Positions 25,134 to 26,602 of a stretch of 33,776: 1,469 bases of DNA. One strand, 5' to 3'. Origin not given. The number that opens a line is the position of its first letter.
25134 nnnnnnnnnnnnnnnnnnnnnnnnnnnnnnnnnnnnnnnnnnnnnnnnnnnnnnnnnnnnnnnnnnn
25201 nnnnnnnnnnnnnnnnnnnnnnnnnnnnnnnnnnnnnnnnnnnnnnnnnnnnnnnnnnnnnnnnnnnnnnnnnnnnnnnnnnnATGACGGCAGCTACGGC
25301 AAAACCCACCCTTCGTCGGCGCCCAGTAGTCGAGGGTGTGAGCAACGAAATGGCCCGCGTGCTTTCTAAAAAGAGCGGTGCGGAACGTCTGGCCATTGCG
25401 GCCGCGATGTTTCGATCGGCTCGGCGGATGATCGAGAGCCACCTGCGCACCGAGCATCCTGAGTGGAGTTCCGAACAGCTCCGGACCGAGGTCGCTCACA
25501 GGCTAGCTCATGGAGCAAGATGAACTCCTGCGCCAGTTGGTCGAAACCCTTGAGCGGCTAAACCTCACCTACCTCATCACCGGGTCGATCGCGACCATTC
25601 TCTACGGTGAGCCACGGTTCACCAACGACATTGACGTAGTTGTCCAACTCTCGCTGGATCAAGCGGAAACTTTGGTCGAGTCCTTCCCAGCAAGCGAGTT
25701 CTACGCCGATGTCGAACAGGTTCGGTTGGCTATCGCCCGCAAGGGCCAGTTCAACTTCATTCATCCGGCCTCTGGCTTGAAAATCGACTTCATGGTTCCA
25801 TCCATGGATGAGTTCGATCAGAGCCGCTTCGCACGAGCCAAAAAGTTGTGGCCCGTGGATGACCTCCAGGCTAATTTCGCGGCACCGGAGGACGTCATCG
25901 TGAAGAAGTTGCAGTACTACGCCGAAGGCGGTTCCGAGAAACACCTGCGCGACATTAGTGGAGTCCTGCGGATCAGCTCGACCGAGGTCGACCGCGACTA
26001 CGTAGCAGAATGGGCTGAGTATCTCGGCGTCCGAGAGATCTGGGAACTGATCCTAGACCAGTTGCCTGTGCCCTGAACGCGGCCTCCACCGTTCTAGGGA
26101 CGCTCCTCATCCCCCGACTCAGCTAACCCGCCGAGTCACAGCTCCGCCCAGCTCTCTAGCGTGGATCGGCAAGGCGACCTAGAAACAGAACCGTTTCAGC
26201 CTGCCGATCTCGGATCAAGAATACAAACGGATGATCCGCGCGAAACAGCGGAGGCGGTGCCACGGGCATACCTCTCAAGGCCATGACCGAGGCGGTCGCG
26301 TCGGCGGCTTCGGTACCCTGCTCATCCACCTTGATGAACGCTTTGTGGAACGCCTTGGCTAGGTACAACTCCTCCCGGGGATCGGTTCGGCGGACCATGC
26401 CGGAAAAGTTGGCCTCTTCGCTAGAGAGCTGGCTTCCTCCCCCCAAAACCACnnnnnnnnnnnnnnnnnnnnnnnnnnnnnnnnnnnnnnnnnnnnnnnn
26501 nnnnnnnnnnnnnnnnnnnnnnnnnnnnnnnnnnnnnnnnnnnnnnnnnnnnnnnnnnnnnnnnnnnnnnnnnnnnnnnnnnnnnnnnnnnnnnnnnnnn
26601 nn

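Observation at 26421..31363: Tandem-kinase membrane sensor translationally coupled (GTGA) to a SagB-type dehydrogenase-like protein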

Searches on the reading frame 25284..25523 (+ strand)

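Call 66: search_protein_families(library=pfam, proteins=[window:25284-25523:+], max_evalue=0.001)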
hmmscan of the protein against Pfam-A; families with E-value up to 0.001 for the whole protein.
window:25284-25523:+ (79 aa): 1 family
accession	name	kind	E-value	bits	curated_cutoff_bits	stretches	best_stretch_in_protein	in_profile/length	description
PF18993.5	Rv0078B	-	3e-11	43.6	27.1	1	29-75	2-48/63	Rv0078B-related antitoxin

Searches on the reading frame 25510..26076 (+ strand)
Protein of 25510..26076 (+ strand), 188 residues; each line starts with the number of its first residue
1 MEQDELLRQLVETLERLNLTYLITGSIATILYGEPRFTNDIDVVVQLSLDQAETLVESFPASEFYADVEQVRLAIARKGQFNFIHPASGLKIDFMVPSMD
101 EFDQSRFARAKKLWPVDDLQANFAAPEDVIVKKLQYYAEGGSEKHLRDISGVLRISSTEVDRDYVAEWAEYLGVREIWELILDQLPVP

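Call 10: search_protein_families(library=pfam, proteins=[window:25510-26076:+], max_evalue=0.01)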
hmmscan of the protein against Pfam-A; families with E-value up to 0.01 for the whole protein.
window:25510-26076:+ (188 aa): 4 families
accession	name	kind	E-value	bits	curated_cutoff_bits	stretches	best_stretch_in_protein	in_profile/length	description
PF19502.5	DUF6036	-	6.1e-05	23.3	23.6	1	4-136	7-106/164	Nucleotidyltransferase of unknown function (DUF6036)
PF10706.15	Aminoglyc_resit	-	0.00024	21.7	21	1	7-86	2-84/149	Aminoglycoside-2''-adenylyltransferase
PF08843.17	AbiEii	-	0.002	18.6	22.5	1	30-162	25-175/238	Nucleotidyl transferase AbiEii toxin, Type IV TA system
PF09970.15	DUF2204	-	0.0024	18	20.3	1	7-173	5-168/181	Nucleotidyl transferase of unknown function (DUF2204)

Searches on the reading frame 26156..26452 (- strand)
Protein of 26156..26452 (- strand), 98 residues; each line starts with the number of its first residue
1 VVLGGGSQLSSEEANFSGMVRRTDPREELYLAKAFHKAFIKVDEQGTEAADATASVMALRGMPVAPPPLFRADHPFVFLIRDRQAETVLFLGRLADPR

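Call 10: search_protein_families(library=pfam, proteins=[window:26156-26452:-], max_evalue=0.01)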
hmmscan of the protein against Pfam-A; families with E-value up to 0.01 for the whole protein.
window:26156-26452:- (98 aa): 1 family
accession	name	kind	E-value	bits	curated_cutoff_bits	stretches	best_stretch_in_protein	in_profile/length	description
PF00079.25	Serpin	-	6.2e-24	85.3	27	1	9-97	289-370/370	Serpin (serine protease inhibitor)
